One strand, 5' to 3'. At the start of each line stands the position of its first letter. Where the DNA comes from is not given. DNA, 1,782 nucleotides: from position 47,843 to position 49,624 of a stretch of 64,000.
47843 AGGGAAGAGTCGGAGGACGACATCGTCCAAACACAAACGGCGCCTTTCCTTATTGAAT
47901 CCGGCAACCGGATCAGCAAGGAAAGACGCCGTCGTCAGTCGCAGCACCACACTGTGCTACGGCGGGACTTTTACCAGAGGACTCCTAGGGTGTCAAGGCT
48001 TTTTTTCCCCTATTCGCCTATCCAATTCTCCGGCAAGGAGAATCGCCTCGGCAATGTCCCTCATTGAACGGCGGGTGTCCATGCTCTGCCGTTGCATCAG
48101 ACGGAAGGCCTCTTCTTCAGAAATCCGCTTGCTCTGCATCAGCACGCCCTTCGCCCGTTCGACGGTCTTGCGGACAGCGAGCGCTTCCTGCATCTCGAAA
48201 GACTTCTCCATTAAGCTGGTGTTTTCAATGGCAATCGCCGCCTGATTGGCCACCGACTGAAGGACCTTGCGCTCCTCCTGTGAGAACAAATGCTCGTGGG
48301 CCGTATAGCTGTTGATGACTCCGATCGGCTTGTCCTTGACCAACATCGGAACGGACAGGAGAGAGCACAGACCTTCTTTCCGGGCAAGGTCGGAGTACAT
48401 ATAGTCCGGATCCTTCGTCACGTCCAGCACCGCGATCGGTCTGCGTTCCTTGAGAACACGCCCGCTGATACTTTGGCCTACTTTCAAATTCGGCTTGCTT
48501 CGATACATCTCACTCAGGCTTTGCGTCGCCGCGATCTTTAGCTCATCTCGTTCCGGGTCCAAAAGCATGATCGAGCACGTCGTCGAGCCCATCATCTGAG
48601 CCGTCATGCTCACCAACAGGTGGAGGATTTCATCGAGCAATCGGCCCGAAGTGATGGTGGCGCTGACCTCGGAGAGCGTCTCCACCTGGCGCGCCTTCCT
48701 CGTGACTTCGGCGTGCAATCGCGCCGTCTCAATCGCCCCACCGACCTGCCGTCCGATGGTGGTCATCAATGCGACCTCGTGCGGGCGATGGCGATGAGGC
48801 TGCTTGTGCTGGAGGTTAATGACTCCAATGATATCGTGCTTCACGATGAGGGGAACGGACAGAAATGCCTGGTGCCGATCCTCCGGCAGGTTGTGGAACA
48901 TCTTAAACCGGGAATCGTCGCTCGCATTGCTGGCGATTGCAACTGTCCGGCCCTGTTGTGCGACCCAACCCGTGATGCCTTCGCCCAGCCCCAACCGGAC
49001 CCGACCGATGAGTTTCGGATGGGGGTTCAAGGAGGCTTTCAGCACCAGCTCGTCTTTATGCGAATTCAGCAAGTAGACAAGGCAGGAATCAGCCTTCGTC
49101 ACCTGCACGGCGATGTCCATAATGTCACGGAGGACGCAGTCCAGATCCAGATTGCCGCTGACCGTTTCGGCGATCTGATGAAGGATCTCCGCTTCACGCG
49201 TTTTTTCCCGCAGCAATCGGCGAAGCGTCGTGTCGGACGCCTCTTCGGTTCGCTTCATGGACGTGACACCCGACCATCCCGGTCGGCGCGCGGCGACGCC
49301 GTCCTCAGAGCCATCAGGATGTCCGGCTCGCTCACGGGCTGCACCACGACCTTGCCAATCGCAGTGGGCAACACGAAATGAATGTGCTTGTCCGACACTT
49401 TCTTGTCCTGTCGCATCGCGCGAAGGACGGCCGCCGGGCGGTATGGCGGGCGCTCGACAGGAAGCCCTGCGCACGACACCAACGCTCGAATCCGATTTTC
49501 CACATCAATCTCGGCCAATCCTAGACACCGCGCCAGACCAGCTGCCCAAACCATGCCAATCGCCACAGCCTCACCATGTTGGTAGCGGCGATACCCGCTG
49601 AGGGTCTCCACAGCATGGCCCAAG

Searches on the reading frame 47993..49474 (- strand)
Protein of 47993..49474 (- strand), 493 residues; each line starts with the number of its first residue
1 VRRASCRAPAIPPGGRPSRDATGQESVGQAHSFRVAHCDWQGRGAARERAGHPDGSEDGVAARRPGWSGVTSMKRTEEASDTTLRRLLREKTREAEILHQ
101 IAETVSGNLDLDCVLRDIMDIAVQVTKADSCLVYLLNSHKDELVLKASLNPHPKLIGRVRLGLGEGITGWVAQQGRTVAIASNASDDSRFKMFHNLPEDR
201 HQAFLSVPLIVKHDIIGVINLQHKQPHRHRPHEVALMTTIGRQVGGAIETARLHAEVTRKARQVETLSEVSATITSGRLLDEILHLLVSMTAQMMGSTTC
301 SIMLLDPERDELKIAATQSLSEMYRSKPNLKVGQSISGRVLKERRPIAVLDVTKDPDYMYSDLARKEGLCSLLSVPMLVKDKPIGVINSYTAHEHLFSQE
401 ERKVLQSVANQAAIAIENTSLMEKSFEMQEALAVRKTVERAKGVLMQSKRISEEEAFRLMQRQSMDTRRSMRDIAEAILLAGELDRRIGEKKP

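Call 6: search_protein_families(library=ncbifam, proteins=[window:47993-49474:-], max_evalue=0.00001)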
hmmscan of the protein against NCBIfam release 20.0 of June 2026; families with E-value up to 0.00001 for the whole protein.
window:47993-49474:- (493 aa): 7 families
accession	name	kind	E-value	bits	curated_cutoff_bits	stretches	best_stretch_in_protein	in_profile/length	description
NF008283.0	PRK11061.1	equivalog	3.3e-37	128.1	583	2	267-482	5-220/748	phosphoenolpyruvate--protein phosphotransferase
TIGR01817.1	nifA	equivalog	4.5e-27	95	528.85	2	263-483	3-227/534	nif-specific transcriptional activator NifA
NF038230.1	Regu_Geo_Pelo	equivalog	4.7e-11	41.3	1200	1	280-442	19-184/935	GPMC system transcriptional regulator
NF041673.1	transregRamA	equivalog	3.3e-10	39.5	500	1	327-432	55-158/280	acetate metabolism transcriptional regulator RamA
NF053781.1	cdiGMPphdstlr2612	equivalog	1e-08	33.4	1600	0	89-263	268-443/1268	Tlr1612 family c-di-GMP phosphodiesterase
NF047786.1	his_kin_MadS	equivalog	1.9e-08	33.8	500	1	371-467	129-229/434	MadS family sensor histidine kinase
NF011958.0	PRK15429.1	equivalog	5.9e-08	31.8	830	0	279-430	202-358/692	formate hydrogenlyase transcriptional activator FlhA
